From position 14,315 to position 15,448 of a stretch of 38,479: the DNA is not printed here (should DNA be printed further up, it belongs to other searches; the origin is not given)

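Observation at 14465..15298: Unusual fusion of a PqqD/RRE-like domain to an M50-type intramembrane metalloprotease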

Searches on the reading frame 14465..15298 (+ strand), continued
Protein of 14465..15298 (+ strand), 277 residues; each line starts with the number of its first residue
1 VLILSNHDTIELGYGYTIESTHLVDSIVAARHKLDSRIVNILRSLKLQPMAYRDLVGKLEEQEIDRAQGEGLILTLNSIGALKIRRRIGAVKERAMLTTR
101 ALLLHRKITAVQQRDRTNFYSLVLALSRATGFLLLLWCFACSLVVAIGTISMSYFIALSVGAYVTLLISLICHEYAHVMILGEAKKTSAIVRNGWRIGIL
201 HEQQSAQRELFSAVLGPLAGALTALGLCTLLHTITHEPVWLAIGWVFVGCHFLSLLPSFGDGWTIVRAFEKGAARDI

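Call 39: find_homologous_proteins(query=A3, max_evalue=0.001)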
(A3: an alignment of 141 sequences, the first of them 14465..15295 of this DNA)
Query A3 (141 sequences) (277 aa, profile of the alignment): 5 proteins with E <= 0.001 among 8000 candidates.
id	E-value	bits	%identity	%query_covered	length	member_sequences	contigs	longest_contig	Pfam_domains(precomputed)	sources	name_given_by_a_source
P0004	5.5e-88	313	32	92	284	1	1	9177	-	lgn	-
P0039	2.5e-81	291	24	96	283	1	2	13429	-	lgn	-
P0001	3.7e-73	264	100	99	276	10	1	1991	-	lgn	-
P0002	3.9e-69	251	62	99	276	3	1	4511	-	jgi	jgi:hypothetical protein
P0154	7.1e-4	37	29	45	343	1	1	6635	PF02163.29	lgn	-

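Call 40: list_cluster_members(proteins=[P0005, P0006, P0007, P0008, P0009, P0010, P0011, P0012, P0013, P0020])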
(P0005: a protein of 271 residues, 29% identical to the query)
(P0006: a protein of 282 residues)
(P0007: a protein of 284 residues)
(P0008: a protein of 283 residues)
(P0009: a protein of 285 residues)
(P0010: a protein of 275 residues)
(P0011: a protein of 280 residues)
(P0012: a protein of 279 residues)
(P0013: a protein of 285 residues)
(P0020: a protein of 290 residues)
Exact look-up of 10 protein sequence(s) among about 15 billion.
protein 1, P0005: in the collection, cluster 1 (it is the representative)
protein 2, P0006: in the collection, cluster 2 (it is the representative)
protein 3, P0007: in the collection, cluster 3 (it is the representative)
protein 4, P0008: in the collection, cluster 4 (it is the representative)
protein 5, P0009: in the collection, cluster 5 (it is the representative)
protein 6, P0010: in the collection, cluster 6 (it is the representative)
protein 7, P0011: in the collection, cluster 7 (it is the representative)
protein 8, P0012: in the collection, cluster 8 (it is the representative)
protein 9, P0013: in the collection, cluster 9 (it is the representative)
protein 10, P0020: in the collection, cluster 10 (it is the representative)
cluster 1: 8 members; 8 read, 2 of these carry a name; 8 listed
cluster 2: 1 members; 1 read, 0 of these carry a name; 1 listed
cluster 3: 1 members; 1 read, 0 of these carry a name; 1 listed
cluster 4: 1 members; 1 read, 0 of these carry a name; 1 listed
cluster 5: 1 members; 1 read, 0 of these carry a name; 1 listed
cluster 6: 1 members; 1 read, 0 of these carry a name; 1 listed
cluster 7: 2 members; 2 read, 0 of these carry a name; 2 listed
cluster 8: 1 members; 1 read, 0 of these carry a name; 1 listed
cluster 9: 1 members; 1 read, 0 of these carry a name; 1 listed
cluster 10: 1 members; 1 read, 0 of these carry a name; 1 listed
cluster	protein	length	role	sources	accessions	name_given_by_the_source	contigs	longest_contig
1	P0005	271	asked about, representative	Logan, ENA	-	-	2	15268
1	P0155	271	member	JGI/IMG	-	hypothetical protein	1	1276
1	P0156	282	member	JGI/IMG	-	hypothetical protein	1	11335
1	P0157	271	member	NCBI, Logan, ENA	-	-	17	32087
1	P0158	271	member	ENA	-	-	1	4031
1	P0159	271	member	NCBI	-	-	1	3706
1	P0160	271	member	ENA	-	-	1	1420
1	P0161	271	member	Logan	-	-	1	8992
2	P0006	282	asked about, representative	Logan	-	-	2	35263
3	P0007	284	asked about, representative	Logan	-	-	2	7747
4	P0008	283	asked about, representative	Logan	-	-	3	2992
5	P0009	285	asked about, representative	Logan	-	-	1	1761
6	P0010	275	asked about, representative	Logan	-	-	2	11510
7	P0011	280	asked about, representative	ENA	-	-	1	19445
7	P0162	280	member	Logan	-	-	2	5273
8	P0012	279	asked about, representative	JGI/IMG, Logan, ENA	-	-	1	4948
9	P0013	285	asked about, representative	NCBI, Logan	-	-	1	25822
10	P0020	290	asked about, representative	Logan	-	-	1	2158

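Call 41: find_encoding_contigs(protein=P0006, flank=6000, max_places=2)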
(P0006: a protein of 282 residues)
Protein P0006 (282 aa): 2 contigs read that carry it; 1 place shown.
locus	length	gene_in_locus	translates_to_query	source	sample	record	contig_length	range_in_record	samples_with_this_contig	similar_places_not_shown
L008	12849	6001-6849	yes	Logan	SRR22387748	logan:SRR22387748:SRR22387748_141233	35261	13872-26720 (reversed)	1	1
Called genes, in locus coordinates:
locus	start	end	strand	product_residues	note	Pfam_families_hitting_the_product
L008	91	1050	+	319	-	-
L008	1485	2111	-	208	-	PF14470:bPH_3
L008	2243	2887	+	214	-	PF00027:cNMP_binding, PF13545:HTH_Crp_2, PF25213:HVO_A0261_N (weak)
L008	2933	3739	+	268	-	PF00763:THF_DHG_CYH, PF02882:THF_DHG_CYH_C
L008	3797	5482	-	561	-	PF03734:YkuD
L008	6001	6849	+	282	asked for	-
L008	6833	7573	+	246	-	PF13476:AAA_23 (weak), PF00005:ABC_tran, PF13304:AAA_21 (weak)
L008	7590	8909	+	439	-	-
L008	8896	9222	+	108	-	-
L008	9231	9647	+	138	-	-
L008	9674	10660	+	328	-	PF02016:Peptidase_S66, PF17676:Peptidase_S66C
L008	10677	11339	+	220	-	PF01177:Asp_Glu_race, PF07302:AroM (faint)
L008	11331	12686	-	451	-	PF08245:Mur_ligase_M, PF02875:Mur_ligase_C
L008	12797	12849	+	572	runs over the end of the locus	PF00082:Peptidase_S8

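Call 42: find_encoding_contigs(protein=P0039, flank=6000, max_places=2)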
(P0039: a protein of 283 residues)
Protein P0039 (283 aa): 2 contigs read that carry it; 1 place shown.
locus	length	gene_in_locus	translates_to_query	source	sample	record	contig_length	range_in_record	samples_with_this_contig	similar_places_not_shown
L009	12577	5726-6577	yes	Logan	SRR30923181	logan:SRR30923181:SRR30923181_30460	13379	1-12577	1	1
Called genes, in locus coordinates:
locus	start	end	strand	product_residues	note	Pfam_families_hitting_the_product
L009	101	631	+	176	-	-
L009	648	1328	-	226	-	PF14470:bPH_3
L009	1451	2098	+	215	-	PF00027:cNMP_binding, PF13545:HTH_Crp_2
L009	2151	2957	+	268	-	PF00763:THF_DHG_CYH, PF02882:THF_DHG_CYH_C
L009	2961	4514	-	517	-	PF12229:PG_binding_4 (weak), PF03734:YkuD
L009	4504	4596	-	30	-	-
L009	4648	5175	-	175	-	-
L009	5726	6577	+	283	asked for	-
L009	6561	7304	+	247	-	PF13476:AAA_23 (weak), PF00005:ABC_tran, PF02463:SMC_N (faint), PF13555:AAA_29 (faint), PF13304:AAA_21 (faint)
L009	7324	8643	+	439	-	-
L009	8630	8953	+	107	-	-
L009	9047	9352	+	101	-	-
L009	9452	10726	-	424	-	PF26299:MurL_N, PF26298:MurL_epimerase_C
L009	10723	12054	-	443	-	PF08245:Mur_ligase_M, PF02875:Mur_ligase_C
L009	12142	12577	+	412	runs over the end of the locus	?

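Call 48: search_protein_families(library=ncbifam, alignment_id=A3, max_evalue=0.1)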
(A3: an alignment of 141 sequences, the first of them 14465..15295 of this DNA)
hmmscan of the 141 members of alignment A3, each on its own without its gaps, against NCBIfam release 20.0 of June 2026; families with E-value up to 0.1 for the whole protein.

A. member 1, window:14465-15295:+ (277 aa): 0 families

B. families by the number of members that match (of 141 scanned): 38 families (the first 25 are shown)
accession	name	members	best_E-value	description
NF041824.1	daptide_HExxH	8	4.4e-05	daptide biosynthesis intramembrane metalloprotease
NF058609.1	RiPP_HExxH_LiaK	5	0.018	YydH/LiaK family epipeptide maturation metalloprotease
NF003421.0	PRK04860.1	2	0.0091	SprT family zinc-dependent metalloprotease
TIGR00054.1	TIGR00054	2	0.056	RIP metalloprotease RseP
NF010260.0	PRK13706.1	1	0.00021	conjugal transfer pilus acetylase TraX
NF004903.0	PRK06265.1-3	1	0.00059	cobalt transporter CbiM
NF008301.0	PRK11089.1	1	0.0011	PTS glucose transporter subunit IIBC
NF006284.1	PRK08456.1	1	0.002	flagellar motor stator protein MotA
NF033530.1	lasso_PqqD_Strm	1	0.0031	lasso peptide biosynthesis PqqD family chaperone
TIGR02755.1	TraX_Ftype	1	0.0038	type-F conjugative transfer system pilin acetylase TraX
NF033823.0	archmetzin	1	0.0058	archaemetzincin family Zn-dependent metalloprotease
NF004607.0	PRK05935.1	1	0.0088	biotin--protein ligase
NF041647.1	ABC_perm_CPBP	1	0.011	ABC transporter permease subunit/CPBP intramembrane protease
TIGR04248.1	SCM_PqqD_rel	1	0.012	SynChlorMet cassette protein ScmD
NF009300.0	PRK12657.1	1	0.013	putative monovalent cation/H+ antiporter subunit F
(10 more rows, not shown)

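Call 49: search_protein_families(library=ncbifam, proteins=[P0154, P0004, P0005, P0039, P0006, P0010, P0013, P0020, P0002, P0003], max_evalue=1)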
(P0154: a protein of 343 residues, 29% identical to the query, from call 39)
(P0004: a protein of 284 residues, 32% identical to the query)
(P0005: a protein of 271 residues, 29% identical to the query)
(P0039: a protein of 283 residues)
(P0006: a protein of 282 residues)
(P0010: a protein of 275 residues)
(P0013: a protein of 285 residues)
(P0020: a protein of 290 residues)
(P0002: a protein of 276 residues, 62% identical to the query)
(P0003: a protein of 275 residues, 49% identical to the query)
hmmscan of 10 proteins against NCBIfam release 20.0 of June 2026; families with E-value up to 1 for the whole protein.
P0154 (343 aa): 4 families
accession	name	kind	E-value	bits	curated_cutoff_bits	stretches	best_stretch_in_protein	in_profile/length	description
TIGR00054.1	TIGR00054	equivalog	0.00082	18.3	147.55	2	135-187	347-401/421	RIP metalloprotease RseP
NF052674.1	SAXB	equivalog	0.0052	17.2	95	1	237-275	64-102/111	SoxAX-binding protein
NF041824.1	daptide_HExxH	equivalog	0.011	14.9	300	2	88-160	217-276/379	daptide biosynthesis intramembrane metalloprotease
NF008046.0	PRK10779.1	equivalog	0.088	11.9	477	1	39-101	8-68/450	sigma E protease regulator RseP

P0004 (284 aa): 2 families
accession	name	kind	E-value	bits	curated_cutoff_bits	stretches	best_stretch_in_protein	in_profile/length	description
NF041429.1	EexR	subfamily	0.017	15.2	200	1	113-173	22-81/142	EexR/EexS family entry exclusion protein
NF050017.1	TransRegFevR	equivalog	0.2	11.9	180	1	53-81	16-44/109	transcriptional regulator FevR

P0005 (271 aa): 0 families

P0039 (283 aa): 2 families
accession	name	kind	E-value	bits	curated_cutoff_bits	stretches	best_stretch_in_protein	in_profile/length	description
NF040696.1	isopcys_mtase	equivalog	0.022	14.6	160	1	99-194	13-105/190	protein-S-isoprenylcysteine O-methyltransferase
NF041824.1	daptide_HExxH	equivalog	0.034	13.3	300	1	131-189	127-185/379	daptide biosynthesis intramembrane metalloprotease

P0006 (282 aa): 0 families

P0010 (275 aa): 0 families

P0013 (285 aa): 4 families
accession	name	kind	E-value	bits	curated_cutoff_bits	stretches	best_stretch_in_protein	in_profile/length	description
NF041647.1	ABC_perm_CPBP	equivalog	0.011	14.5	435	1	123-261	333-465/636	ABC transporter permease subunit/CPBP intramembrane protease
NF006827.1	PRK09348.1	equivalog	0.089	12.2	369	1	66-113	130-170/276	glycine--tRNA ligase subunit alpha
TIGR00388.1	glyQ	equivalog_domain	0.12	11.7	361.45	1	66-113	131-171/293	glycine--tRNA ligase subunit alpha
NF041824.1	daptide_HExxH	equivalog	0.12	11.4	300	1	124-188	121-183/379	daptide biosynthesis intramembrane metalloprotease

P0020 (290 aa): 0 families

P0002 (276 aa): 1 family
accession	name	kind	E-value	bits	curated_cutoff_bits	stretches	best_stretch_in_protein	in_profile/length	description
NF049882.1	SMa0974_fam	equivalog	0.043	13.8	80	0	111-148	33-70/92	SMa0974 family conjugal transfer regulator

P0003 (275 aa): 0 families
